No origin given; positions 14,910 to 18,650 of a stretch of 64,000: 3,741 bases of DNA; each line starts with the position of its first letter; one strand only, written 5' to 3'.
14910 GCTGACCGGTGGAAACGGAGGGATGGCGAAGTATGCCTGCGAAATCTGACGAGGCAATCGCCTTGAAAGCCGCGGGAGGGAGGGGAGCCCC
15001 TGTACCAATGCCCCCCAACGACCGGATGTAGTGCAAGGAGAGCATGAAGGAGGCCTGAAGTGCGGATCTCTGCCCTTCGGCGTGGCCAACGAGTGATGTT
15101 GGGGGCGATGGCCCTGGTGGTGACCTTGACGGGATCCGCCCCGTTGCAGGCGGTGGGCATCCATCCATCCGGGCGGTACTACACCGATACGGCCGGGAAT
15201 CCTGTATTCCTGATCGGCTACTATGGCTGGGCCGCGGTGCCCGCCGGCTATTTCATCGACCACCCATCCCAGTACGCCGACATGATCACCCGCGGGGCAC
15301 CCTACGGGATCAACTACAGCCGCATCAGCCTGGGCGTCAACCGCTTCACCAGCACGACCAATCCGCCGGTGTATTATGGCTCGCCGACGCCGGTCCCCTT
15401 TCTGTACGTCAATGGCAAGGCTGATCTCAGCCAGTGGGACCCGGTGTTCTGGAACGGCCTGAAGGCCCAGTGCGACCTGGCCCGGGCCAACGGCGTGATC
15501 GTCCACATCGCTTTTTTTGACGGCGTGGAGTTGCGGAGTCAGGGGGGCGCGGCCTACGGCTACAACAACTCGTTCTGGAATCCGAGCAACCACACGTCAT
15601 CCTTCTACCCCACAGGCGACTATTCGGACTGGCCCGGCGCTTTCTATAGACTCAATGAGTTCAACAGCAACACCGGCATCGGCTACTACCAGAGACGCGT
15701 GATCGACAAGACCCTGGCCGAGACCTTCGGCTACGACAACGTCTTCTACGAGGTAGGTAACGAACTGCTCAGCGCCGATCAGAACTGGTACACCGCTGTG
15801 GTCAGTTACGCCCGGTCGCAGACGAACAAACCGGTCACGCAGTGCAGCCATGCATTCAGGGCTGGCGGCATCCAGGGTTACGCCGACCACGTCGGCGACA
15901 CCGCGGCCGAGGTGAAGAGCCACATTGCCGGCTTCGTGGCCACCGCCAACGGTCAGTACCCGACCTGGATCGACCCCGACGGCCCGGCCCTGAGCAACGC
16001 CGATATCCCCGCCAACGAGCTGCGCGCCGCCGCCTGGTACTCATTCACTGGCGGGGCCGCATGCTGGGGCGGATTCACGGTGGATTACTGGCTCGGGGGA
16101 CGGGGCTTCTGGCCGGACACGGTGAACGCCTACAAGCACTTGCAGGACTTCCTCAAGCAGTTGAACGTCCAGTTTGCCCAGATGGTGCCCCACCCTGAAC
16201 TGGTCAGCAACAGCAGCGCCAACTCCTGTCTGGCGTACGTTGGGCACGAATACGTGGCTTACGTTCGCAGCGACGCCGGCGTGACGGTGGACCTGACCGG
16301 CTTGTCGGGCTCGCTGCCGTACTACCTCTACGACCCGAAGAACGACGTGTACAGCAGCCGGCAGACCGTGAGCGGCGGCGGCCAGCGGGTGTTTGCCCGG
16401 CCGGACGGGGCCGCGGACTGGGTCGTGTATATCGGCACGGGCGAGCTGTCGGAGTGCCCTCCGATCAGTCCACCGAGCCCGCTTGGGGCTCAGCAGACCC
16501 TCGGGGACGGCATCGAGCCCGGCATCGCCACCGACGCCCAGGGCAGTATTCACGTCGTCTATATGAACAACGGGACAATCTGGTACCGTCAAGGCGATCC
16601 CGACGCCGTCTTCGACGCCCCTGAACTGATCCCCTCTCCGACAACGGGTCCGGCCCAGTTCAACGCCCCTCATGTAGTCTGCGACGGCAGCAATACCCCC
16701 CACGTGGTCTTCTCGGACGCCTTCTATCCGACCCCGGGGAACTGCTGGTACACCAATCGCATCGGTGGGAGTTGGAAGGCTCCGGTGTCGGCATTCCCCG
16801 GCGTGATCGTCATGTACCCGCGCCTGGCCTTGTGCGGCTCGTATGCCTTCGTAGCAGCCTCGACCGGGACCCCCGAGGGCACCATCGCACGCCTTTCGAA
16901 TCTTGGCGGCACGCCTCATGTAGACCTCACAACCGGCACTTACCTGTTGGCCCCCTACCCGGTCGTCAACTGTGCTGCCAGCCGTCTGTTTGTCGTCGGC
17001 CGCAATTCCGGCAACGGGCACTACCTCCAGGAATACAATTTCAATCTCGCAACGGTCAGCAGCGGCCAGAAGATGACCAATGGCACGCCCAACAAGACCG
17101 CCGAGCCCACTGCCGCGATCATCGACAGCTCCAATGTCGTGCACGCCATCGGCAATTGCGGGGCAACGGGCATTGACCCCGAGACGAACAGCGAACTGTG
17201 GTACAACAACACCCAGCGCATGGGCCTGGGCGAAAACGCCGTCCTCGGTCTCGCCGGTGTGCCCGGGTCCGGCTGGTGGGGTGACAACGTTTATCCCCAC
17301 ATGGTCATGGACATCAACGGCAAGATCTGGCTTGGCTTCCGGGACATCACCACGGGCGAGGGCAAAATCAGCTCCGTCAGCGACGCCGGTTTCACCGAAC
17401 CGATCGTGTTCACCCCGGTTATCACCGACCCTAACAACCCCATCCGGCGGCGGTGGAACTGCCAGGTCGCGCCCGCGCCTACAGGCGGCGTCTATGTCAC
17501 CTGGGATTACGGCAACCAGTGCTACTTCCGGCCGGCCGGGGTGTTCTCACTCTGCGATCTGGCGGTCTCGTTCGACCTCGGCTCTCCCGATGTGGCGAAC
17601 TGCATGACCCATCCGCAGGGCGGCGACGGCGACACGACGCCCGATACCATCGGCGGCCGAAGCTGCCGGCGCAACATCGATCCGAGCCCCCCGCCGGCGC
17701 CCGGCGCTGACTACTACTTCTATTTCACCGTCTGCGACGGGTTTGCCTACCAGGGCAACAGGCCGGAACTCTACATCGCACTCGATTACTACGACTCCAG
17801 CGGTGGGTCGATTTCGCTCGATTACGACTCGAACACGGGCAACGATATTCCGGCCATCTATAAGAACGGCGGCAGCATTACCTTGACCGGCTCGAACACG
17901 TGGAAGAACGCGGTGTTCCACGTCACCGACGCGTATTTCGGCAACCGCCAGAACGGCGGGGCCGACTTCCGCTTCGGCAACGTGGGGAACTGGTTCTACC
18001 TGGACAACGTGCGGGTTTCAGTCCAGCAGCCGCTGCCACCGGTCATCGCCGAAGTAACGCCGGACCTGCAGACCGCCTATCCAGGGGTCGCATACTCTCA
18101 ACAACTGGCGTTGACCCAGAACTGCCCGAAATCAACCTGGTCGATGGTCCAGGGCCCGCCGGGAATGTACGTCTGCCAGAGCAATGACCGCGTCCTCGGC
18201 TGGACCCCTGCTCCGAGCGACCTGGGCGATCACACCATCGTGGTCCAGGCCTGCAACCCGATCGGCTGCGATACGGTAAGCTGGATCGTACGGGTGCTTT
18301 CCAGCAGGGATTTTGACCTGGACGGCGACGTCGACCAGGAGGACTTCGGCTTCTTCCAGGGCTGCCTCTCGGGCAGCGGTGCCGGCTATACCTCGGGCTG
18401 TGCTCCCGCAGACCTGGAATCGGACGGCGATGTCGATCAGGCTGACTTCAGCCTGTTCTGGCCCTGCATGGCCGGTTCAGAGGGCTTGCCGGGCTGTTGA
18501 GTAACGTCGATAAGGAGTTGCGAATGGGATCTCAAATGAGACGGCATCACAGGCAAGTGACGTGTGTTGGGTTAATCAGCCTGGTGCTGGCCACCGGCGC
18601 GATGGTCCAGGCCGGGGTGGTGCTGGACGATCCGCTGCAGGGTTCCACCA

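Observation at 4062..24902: Seven signal-peptide-bearing giants share a double EF-hand, dockerin-like C-terminal module with no cohesin-like partner in sight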

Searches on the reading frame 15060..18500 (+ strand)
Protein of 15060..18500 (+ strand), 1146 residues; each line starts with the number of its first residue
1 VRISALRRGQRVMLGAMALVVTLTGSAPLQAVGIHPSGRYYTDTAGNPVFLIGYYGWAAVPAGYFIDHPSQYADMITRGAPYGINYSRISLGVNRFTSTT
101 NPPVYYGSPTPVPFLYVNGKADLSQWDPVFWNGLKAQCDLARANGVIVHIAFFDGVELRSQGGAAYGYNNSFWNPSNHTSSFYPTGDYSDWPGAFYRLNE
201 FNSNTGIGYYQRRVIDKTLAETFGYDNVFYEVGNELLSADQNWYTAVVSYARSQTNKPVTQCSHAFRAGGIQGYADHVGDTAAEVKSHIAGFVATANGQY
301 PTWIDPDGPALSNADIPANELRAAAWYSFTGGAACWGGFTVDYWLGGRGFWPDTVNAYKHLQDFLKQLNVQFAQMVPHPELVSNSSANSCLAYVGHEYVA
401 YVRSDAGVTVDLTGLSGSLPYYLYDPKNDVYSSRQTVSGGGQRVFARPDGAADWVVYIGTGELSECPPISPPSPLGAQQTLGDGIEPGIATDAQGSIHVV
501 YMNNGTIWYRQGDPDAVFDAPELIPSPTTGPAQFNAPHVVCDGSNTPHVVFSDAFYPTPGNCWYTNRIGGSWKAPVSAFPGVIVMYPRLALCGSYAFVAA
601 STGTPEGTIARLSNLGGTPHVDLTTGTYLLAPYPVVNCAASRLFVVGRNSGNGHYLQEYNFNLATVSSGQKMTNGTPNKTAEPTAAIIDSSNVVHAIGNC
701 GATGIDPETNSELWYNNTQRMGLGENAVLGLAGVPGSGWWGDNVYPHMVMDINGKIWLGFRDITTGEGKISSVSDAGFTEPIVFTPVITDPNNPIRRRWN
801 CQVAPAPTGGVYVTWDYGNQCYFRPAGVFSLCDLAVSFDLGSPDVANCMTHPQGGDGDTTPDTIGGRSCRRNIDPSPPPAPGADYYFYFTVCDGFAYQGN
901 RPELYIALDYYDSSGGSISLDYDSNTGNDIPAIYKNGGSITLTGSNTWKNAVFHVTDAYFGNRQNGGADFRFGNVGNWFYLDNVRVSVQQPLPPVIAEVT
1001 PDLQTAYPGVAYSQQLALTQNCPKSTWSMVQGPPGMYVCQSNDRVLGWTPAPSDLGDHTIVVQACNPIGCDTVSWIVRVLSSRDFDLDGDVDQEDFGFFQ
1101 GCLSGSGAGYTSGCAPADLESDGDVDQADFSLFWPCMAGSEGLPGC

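Call 10: search_protein_families(library=pfam, proteins=[window:15060-18500:+], max_evalue=0.1)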
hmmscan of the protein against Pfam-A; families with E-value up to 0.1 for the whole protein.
window:15060-18500:+ (1146 aa): 1 family
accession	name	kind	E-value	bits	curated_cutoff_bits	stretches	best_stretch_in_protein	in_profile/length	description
PF00404.24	Dockerin_1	-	0.051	14.2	22.9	1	1084-1132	3-51/57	Dockerin type I domain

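Call 11: search_protein_families(library=ncbifam, proteins=[window:15060-18500:+], max_evalue=0.1)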
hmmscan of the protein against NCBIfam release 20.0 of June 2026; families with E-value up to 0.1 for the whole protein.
window:15060-18500:+ (1146 aa): 0 families

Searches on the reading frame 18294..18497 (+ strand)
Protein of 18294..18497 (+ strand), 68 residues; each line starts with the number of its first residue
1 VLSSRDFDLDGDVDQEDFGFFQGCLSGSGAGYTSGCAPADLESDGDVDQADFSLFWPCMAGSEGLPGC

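Call 14: search_protein_families(library=pfam, proteins=[window:18294-18497:+], max_evalue=10)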
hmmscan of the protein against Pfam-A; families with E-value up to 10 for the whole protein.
window:18294-18497:+ (68 aa): 4 families
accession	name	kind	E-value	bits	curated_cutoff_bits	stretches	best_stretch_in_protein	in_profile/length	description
PF00404.24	Dockerin_1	-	0.00051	20.6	22.9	1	6-54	3-51/57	Dockerin type I domain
PF16710.10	CTXphi_pIII-N1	-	0.05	14.2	27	1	12-36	54-78/111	N-terminal N1 domain of Vibrio phage CTXphi pIII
PF13517.12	FG-GAP_3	-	2.3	9.3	26.9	1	26-48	36-58/61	FG-GAP-like repeat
PF13833.12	EF-hand_8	-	2.8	8.2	28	1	6-18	35-47/54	EF-hand domain pair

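Call 63: search_protein_families(library=ncbifam, proteins=[window:18294-18497:+], max_evalue=10)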
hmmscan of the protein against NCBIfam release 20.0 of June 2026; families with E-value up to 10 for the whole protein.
window:18294-18497:+ (68 aa): 1 family
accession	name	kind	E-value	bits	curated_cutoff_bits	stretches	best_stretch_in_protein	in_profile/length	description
NF041540.1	dockerin_GC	domain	0.24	11.8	29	1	9-55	14-59/67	GC-type dockerin domain-anchored protein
